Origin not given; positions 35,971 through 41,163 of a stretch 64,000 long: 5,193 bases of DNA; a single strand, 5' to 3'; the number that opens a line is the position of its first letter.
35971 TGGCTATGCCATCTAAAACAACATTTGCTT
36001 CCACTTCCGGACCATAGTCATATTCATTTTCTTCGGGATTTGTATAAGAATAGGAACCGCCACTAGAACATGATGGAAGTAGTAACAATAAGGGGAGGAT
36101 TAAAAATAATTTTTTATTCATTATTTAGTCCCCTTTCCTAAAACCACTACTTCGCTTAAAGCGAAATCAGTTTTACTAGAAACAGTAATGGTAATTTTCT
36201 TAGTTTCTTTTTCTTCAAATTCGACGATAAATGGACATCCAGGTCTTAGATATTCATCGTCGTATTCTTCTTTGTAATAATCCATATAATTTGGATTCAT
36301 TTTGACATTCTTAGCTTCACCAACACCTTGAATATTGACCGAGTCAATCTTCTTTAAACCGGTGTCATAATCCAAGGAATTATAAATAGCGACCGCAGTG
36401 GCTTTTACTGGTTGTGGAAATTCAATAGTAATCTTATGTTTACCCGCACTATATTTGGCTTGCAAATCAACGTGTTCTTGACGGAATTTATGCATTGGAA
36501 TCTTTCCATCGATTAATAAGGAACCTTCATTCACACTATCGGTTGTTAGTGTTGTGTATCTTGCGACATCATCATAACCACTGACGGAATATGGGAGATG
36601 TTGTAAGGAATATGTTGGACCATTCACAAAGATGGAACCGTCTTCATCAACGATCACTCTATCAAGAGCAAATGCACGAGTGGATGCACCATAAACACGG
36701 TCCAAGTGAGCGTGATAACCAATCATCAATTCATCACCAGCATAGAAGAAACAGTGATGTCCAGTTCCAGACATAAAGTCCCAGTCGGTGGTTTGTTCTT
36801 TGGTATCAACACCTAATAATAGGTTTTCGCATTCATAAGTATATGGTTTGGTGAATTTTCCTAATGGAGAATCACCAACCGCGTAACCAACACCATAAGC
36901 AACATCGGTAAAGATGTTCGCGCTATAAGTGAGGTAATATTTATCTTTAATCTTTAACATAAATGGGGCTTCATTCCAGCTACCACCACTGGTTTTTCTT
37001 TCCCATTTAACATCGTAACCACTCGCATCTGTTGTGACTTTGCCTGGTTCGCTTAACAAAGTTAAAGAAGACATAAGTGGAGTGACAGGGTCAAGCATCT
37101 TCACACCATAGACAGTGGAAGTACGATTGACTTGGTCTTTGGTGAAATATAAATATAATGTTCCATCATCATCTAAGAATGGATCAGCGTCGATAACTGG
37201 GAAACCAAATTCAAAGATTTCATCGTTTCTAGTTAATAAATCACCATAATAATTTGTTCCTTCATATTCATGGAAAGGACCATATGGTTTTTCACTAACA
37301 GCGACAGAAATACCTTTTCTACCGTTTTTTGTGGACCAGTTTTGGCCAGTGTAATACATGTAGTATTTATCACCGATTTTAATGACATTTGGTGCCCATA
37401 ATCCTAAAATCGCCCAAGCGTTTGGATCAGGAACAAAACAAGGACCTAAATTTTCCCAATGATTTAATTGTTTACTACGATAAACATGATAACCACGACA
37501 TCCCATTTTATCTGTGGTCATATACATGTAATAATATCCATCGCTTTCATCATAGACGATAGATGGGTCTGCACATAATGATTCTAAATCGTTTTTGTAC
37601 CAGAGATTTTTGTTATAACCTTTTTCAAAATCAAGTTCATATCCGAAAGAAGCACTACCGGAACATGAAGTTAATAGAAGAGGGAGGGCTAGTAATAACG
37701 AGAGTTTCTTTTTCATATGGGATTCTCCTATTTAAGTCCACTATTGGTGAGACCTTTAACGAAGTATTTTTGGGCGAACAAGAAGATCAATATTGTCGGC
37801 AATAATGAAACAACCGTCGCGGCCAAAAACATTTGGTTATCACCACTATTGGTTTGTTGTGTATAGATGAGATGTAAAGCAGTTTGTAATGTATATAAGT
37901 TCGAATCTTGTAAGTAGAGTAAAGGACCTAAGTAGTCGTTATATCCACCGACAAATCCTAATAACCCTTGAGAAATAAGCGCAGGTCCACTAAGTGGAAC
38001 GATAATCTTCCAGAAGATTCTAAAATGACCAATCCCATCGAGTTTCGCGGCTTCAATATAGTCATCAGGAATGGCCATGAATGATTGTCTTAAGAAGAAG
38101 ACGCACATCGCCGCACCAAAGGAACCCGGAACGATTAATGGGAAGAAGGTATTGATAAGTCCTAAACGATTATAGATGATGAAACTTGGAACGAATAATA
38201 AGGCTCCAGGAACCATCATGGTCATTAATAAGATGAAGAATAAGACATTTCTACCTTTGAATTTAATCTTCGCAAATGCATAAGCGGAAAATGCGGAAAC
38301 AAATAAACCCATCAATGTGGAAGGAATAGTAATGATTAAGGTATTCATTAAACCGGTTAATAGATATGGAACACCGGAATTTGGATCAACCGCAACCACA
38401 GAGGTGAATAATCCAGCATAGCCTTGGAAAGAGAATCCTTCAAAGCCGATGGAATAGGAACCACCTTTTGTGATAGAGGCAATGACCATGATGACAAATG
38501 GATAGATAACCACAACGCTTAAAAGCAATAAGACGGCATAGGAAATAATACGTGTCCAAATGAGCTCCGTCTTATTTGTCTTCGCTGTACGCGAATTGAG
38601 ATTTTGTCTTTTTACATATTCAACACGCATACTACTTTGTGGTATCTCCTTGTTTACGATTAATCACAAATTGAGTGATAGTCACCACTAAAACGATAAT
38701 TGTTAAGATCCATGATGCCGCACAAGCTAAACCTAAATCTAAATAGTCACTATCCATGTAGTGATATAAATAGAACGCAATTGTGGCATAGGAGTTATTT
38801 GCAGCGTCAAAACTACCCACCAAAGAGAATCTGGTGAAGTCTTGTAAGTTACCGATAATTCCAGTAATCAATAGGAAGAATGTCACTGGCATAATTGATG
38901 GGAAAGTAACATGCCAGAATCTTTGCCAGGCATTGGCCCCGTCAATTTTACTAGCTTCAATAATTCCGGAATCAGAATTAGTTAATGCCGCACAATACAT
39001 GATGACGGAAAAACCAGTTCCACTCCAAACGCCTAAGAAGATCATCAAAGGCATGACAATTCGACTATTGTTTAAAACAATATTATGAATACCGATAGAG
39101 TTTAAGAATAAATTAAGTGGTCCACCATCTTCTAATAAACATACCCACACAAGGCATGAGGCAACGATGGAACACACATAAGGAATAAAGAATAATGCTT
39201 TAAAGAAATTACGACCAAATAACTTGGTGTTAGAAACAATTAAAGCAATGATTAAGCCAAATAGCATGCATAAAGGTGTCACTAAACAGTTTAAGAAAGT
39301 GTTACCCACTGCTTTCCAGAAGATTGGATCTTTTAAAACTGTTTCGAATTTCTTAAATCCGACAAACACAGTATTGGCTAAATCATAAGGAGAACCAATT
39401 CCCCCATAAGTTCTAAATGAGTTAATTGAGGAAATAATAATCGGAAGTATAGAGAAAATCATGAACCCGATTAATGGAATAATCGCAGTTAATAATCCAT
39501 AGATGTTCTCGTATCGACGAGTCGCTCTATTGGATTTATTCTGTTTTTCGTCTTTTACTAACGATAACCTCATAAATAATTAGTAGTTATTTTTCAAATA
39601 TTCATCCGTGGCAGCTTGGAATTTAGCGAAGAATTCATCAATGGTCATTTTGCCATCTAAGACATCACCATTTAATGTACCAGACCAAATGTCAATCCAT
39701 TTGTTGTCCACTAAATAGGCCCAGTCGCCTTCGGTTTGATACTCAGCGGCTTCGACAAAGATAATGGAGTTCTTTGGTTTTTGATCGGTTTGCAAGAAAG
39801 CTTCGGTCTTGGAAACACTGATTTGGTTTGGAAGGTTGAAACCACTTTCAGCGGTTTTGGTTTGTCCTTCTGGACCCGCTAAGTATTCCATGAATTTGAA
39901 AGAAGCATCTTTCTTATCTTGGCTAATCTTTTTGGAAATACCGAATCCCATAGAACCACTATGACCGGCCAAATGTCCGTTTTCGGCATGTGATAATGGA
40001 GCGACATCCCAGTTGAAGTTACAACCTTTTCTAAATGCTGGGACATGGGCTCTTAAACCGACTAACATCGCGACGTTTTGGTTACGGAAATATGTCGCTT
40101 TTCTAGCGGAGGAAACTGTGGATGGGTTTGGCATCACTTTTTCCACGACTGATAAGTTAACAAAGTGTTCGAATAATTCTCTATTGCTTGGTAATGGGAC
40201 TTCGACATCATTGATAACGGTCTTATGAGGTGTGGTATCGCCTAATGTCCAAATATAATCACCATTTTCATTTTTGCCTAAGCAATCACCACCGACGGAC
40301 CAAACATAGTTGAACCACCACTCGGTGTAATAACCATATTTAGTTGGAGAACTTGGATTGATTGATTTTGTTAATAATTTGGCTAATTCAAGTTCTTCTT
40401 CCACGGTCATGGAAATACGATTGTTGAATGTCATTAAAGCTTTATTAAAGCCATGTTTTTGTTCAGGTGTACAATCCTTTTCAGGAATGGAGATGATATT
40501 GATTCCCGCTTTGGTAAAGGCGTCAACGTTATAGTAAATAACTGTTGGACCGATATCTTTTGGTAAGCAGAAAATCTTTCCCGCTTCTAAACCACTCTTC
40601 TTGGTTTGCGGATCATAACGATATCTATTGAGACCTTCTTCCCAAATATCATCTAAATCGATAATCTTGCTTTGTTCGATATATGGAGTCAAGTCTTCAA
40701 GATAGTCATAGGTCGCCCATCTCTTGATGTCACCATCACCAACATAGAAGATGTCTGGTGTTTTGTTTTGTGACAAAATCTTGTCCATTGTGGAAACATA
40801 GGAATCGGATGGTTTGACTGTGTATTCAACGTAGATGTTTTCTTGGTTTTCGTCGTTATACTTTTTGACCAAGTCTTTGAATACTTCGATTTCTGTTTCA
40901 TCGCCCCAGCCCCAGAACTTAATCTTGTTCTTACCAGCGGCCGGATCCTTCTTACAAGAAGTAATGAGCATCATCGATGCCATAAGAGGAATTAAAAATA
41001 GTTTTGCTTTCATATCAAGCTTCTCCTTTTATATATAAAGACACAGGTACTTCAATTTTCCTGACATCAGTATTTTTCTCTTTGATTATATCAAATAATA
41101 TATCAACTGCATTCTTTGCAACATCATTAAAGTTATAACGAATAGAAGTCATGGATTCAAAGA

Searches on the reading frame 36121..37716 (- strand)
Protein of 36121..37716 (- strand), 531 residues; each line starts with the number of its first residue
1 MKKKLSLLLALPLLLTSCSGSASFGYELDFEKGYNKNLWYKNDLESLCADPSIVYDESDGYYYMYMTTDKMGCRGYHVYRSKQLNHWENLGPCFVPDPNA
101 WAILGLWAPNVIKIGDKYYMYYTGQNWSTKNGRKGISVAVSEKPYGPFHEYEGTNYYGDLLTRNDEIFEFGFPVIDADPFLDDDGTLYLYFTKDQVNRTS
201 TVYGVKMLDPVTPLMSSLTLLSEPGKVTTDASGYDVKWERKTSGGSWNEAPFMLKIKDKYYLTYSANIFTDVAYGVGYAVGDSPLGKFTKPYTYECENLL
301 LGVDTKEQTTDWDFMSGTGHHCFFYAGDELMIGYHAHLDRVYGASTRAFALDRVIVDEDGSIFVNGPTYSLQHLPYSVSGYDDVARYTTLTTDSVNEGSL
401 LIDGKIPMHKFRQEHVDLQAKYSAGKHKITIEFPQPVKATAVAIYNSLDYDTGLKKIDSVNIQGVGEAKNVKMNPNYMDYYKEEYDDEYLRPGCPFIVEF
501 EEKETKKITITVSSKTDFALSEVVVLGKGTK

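Call 18: search_protein_families(library=pfam, proteins=[window:36121-37716:-], max_evalue=0.00001)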
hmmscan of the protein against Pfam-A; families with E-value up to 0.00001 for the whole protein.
window:36121-37716:- (531 aa): 2 families
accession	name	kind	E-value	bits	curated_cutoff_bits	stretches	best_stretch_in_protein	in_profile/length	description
PF04616.20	Glyco_hydro_43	-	1.4e-40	139.9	32.2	1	48-361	10-287/288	Glycosyl hydrolases family 43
PF00251.26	Glyco_hydro_32N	-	1.4e-06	28.6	22.1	0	61-152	22-115/307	Glycosyl hydrolases family 32 N-terminal domain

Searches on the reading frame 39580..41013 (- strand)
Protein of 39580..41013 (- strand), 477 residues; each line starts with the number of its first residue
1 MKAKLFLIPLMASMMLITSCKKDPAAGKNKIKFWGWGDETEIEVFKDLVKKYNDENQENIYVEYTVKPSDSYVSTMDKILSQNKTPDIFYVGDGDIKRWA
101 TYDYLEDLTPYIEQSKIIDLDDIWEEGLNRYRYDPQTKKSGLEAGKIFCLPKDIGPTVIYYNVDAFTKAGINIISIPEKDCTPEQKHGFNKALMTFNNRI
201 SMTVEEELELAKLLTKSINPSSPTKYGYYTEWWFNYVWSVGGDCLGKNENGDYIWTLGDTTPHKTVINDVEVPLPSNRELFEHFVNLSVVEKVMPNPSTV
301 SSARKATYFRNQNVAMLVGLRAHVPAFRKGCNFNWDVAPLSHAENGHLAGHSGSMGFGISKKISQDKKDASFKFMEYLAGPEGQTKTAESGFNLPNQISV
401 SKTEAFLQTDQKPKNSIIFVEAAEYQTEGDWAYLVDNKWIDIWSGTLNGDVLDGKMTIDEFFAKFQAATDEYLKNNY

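Call 7: search_protein_families(library=pfam, proteins=[window:39580-41013:-], max_evalue=0.00001)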
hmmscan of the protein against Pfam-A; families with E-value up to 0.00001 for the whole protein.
window:39580-41013:- (477 aa): 2 families
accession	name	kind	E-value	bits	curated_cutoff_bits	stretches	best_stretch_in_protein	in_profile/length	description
PF13416.11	SBP_bac_8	-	1e-21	78.4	27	1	48-405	2-270/279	Bacterial extracellular solute-binding protein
PF01547.30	SBP_bac_1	-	5.8e-21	76.2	26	1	38-384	3-306/307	Bacterial extracellular solute-binding protein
